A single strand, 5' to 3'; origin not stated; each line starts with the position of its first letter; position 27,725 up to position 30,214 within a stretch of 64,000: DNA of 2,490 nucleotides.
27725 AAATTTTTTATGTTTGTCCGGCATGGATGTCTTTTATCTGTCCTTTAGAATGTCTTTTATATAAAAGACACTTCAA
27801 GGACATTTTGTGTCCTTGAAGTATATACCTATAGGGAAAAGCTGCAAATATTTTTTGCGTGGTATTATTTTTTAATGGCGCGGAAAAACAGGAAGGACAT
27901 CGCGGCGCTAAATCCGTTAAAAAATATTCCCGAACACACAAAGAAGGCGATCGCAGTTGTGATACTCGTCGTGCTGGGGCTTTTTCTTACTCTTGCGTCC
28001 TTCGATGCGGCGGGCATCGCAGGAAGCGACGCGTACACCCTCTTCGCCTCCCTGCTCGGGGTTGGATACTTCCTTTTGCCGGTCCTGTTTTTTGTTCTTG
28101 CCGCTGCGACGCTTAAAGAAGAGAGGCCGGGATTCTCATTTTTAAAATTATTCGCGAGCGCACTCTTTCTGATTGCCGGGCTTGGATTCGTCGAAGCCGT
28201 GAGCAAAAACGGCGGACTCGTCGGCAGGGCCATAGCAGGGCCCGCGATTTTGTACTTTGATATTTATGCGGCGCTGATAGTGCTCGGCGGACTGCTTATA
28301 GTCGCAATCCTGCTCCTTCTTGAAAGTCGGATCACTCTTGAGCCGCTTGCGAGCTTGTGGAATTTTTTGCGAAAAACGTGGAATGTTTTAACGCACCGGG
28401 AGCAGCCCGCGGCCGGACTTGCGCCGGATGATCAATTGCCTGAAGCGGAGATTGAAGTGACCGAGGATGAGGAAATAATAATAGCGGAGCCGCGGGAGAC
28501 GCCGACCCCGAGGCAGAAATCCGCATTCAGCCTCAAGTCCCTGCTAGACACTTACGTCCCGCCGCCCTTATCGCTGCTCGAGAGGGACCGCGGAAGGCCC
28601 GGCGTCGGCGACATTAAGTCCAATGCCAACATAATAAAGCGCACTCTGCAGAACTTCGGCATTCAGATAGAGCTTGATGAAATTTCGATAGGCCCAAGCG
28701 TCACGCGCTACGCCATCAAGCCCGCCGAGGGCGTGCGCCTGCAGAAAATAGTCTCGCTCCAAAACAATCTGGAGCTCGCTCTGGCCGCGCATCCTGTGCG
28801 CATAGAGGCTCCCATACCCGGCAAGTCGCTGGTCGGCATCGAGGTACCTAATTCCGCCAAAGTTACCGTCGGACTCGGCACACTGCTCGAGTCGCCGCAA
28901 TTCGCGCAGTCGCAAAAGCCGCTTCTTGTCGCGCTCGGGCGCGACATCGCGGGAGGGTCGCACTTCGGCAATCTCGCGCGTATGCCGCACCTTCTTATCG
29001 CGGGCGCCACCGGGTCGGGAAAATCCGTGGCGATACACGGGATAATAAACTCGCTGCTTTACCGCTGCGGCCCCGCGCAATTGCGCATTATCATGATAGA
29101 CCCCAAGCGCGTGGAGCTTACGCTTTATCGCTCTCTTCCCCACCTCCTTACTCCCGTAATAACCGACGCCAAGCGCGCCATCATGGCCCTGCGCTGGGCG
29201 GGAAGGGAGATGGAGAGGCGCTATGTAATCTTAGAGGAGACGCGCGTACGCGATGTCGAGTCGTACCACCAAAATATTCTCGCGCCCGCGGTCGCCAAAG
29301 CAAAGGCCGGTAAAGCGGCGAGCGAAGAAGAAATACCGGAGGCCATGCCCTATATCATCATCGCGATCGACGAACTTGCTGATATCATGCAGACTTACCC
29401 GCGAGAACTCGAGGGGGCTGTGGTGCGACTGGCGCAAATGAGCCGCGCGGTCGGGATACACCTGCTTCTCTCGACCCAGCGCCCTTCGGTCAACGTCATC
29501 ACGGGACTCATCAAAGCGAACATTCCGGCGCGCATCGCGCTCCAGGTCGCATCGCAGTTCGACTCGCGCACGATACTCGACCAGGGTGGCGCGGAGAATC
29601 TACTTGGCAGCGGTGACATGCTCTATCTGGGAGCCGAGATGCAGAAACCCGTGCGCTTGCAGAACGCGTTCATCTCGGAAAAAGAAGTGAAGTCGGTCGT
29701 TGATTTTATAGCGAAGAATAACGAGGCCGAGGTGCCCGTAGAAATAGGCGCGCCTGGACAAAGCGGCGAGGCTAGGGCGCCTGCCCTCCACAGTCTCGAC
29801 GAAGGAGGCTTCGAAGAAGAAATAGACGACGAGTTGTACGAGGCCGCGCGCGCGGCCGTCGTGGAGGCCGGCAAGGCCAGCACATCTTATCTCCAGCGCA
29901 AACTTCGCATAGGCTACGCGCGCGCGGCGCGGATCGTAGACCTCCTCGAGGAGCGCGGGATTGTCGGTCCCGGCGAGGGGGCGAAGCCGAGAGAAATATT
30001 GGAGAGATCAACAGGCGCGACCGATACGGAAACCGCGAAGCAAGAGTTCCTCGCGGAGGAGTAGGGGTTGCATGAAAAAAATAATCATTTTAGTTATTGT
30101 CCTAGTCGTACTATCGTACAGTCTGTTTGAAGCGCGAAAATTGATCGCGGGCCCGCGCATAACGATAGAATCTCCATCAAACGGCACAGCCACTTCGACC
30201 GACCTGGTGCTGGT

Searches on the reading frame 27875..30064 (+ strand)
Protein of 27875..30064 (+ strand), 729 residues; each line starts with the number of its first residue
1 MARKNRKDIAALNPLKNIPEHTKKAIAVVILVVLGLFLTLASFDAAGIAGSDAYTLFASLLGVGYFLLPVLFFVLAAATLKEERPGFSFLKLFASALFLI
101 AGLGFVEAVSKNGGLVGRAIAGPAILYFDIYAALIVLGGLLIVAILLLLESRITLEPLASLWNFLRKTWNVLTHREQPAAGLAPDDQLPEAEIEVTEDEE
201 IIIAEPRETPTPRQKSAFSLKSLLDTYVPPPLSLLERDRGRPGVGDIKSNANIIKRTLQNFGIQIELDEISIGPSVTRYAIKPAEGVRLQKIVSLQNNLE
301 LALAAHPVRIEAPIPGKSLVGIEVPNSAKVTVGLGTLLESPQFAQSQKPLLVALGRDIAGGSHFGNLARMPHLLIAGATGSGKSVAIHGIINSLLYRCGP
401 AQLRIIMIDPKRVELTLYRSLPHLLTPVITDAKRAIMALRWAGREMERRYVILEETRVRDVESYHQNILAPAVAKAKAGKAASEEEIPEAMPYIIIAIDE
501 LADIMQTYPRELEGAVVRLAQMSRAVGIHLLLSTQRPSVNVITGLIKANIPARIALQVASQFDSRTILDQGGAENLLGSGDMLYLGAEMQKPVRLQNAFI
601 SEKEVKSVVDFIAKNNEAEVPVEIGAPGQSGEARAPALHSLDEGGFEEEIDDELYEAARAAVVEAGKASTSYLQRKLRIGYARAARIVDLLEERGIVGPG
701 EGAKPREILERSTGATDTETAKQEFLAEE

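Call 73: search_protein_families(library=pfam, proteins=[window:27875-30064:+], max_evalue=0.00001)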
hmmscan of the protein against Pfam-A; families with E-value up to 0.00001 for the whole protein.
window:27875-30064:+ (729 aa): 3 families
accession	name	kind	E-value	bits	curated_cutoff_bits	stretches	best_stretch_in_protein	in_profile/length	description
PF01580.24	FtsK_SpoIIIE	-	4.2e-55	187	24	1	337-539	5-221/221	FtsK/SpoIIIE family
PF17854.6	FtsK_alpha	-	3.6e-27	94.9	22.9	1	230-326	2-101/101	FtsK alpha domain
PF09397.16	FtsK_gamma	-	1e-26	92.9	30.6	1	651-709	3-61/63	Ftsk gamma domain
